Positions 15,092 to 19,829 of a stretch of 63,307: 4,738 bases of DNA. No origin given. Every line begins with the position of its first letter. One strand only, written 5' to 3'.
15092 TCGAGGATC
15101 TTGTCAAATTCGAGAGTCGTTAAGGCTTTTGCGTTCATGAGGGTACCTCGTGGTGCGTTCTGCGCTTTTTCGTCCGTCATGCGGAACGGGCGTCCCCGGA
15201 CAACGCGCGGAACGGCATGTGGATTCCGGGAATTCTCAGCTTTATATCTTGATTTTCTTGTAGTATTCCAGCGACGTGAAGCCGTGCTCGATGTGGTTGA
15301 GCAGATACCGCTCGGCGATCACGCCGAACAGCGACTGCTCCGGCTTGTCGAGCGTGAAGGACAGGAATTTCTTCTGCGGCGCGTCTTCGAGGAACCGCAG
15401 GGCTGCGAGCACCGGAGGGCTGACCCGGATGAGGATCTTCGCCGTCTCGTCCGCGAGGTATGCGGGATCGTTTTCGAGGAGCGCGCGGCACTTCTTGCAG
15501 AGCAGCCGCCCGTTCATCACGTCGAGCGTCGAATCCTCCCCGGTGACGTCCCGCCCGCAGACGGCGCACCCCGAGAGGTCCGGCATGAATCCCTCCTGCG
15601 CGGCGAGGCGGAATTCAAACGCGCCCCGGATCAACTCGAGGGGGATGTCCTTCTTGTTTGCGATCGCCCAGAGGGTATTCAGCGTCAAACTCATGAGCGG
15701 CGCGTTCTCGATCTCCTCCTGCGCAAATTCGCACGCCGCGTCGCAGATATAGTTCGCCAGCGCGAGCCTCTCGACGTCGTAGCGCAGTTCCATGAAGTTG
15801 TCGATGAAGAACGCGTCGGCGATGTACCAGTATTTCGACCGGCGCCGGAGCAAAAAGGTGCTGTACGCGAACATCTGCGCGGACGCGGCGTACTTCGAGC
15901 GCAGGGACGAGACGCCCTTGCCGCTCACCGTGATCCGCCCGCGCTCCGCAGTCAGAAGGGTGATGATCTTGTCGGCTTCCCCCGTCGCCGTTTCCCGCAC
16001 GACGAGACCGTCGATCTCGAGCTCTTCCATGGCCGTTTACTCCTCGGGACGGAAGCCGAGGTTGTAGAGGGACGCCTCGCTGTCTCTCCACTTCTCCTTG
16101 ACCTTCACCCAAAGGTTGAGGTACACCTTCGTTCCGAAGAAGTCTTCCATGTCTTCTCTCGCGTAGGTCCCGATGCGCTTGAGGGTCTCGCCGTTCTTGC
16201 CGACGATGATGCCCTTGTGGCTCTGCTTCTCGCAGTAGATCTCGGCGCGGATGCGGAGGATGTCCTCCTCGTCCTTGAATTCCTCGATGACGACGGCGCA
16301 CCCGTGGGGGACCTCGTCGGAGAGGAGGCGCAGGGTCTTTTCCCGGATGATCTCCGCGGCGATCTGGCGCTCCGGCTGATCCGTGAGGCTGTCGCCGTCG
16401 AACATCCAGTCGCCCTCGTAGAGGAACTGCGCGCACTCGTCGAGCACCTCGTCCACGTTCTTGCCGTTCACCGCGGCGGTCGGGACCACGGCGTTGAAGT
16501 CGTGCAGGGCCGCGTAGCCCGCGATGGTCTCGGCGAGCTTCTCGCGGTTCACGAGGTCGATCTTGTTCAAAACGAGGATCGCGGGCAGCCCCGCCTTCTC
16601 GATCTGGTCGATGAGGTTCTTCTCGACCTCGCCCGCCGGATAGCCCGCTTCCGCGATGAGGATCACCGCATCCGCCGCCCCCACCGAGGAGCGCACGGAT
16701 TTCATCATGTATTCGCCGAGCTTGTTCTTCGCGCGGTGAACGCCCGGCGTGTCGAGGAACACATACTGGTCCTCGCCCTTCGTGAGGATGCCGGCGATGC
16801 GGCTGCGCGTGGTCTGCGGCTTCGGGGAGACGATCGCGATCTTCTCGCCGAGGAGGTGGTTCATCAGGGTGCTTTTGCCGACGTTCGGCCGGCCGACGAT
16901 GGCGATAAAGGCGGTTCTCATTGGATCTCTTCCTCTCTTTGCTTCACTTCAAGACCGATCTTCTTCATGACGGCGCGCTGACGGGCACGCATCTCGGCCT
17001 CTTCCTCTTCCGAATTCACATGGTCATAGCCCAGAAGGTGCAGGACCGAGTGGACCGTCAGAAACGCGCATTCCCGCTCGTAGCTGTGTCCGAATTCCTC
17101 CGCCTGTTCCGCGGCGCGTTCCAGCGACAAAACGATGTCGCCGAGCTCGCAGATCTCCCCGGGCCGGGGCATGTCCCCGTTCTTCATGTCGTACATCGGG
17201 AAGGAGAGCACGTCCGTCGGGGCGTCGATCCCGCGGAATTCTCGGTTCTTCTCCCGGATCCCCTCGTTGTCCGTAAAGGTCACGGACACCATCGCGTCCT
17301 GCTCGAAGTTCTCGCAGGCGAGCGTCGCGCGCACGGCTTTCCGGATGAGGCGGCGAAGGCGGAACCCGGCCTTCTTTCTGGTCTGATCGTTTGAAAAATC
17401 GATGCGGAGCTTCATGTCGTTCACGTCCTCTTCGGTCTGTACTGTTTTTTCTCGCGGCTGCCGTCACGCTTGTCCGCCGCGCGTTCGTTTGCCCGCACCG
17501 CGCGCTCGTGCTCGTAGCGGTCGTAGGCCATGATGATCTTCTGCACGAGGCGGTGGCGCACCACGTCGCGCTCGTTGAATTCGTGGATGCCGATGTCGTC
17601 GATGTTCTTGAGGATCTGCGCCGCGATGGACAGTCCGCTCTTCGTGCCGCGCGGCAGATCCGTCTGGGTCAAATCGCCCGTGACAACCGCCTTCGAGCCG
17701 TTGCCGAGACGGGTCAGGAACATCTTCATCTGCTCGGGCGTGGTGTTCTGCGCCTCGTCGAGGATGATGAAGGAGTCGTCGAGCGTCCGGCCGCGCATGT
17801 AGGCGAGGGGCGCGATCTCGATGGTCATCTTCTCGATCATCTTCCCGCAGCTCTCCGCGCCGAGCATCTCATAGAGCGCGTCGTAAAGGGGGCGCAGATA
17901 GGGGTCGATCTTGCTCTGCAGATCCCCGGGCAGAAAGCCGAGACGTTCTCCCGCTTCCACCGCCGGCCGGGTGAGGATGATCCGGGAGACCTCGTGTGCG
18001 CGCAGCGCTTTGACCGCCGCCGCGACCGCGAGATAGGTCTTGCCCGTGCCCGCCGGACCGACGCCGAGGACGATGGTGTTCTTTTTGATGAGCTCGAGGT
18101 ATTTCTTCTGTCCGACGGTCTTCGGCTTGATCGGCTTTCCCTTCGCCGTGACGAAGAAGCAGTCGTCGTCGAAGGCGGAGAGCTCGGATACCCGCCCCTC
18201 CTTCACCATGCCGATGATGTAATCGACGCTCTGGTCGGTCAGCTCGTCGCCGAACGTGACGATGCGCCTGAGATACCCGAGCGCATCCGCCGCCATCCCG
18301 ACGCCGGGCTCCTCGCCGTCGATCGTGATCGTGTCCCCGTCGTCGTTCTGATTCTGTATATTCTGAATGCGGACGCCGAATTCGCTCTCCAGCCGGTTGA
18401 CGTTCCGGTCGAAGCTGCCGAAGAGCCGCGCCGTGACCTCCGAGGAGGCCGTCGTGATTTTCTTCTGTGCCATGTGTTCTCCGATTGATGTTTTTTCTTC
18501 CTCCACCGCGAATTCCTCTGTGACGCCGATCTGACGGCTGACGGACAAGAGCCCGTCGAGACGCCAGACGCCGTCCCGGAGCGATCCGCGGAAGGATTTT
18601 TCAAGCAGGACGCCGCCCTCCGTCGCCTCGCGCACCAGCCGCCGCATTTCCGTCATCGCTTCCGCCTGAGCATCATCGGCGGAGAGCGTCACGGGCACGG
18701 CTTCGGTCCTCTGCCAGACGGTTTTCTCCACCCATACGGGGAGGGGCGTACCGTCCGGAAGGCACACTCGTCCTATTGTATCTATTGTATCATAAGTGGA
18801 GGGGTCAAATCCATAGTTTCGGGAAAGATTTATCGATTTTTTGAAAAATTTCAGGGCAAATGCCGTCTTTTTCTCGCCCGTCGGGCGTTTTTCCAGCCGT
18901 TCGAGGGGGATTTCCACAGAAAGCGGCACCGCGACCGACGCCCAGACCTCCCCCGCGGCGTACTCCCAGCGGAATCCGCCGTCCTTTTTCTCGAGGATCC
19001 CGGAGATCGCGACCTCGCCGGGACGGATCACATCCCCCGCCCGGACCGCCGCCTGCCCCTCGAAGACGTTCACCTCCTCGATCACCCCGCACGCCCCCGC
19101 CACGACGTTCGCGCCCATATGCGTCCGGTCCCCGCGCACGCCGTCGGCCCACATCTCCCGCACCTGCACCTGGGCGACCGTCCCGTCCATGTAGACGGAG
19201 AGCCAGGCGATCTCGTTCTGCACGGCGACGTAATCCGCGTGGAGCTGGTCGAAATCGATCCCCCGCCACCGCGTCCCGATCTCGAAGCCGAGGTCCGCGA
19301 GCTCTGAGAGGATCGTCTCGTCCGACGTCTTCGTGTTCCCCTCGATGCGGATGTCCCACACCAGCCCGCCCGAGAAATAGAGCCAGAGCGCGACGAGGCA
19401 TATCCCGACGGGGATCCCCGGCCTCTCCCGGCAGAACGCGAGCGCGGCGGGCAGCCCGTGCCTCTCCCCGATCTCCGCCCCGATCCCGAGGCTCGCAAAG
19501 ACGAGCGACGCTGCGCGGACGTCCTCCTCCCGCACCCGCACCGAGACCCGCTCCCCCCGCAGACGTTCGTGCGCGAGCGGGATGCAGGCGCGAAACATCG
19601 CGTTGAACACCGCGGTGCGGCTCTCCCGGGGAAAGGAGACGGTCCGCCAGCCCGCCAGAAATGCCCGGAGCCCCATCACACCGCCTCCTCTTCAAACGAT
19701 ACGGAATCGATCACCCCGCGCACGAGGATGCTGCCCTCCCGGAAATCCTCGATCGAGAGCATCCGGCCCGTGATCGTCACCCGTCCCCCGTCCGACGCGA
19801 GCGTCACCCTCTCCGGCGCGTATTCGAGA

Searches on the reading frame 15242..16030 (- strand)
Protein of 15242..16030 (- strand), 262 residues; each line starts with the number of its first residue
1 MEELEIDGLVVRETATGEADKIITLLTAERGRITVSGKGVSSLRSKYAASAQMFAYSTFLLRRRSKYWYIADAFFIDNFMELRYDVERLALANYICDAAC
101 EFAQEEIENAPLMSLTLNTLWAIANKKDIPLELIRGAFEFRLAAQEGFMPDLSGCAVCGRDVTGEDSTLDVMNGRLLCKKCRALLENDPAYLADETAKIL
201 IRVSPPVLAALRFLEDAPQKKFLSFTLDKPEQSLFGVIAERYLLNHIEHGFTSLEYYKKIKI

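Call 70: search_protein_families(library=pfam, proteins=[window:15242-16030:-], max_evalue=0.00001)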
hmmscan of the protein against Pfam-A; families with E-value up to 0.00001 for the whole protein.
window:15242-16030:- (262 aa): 2 families
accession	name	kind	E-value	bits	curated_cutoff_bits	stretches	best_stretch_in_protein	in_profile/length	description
PF02565.21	RecO_C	-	2.5e-17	63.5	22.1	1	83-254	1-156/157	Recombination protein O C terminal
PF11967.14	RecO_N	-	2.2e-13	50.5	27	1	1-73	1-74/80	Recombination protein O N terminal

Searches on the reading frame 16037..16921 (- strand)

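Call 70: search_protein_families(library=pfam, proteins=[window:16037-16921:-], max_evalue=0.00001)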
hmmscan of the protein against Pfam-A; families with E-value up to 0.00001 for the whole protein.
window:16037-16921:- (294 aa): 6 families
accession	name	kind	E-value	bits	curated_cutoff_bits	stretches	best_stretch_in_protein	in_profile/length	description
PF01926.29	MMR_HSR1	-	2.1e-25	89.5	21.9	1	6-120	2-113/113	50S ribosome-binding GTPase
PF07650.23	KH_2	-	2.3e-20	72.6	22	1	203-279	1-78/78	KH domain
PF02421.24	FeoB_N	-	4.7e-15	55.9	27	1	6-162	3-155/156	Ferrous iron transport protein B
PF00009.33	GTP_EFTU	-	7e-12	45.7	26.5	1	52-167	70-186/188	Elongation factor Tu GTP binding domain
PF00350.29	Dynamin_N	-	4.1e-10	40.4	27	0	6-39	1-34/168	Dynamin family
PF03193.22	RsgA_GTPase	-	1.5e-09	38.3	30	0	4-63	107-170/174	RsgA GTPase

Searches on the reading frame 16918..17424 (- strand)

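Call 70: search_protein_families(library=pfam, proteins=[window:16918-17424:-], max_evalue=0.00001)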
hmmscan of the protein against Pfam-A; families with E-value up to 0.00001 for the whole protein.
window:16918-17424:- (168 aa): 1 family
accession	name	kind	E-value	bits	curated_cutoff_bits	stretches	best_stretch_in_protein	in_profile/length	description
PF02130.23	YbeY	-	5.6e-46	156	25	1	21-155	5-128/129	Endoribonuclease YbeY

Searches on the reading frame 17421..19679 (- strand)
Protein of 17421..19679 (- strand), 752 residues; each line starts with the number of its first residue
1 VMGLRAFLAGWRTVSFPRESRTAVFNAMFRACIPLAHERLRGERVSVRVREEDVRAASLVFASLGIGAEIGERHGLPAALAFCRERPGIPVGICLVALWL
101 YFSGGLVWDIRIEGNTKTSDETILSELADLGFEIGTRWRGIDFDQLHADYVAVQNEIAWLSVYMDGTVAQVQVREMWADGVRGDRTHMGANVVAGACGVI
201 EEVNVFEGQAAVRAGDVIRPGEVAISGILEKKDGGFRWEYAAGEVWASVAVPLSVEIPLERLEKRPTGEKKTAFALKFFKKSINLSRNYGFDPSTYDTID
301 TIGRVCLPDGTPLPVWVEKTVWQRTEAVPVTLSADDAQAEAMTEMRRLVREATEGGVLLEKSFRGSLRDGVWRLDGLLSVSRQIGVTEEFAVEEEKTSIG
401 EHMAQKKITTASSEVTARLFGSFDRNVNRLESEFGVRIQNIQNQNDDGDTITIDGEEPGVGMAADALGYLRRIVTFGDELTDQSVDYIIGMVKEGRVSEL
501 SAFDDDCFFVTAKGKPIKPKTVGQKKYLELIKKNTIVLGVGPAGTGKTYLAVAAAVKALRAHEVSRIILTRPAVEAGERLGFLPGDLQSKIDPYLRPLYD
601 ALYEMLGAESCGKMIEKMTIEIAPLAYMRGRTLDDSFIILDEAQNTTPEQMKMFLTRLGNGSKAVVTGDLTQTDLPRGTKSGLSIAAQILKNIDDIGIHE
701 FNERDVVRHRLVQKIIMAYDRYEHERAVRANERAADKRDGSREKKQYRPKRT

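Call 70: search_protein_families(library=pfam, proteins=[window:17421-19679:-], max_evalue=0.00001)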
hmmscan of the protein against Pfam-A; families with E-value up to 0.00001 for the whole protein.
window:17421-19679:- (752 aa): 4 families
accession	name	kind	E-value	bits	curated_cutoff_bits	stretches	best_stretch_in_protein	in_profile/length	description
PF02562.22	PhoH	-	2.4e-96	321.5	27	1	517-720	2-205/205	PhoH-like protein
PF06898.16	YqfD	-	3.2e-65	220.9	25.2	1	7-384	2-379/379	Putative stage IV sporulation protein YqfD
PF13604.12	AAA_30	-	1.6e-07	31.7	27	1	523-673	5-128/191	AAA domain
PF13245.12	AAA_19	-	2.1e-06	28.4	25.1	1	530-673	7-129/134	AAA domain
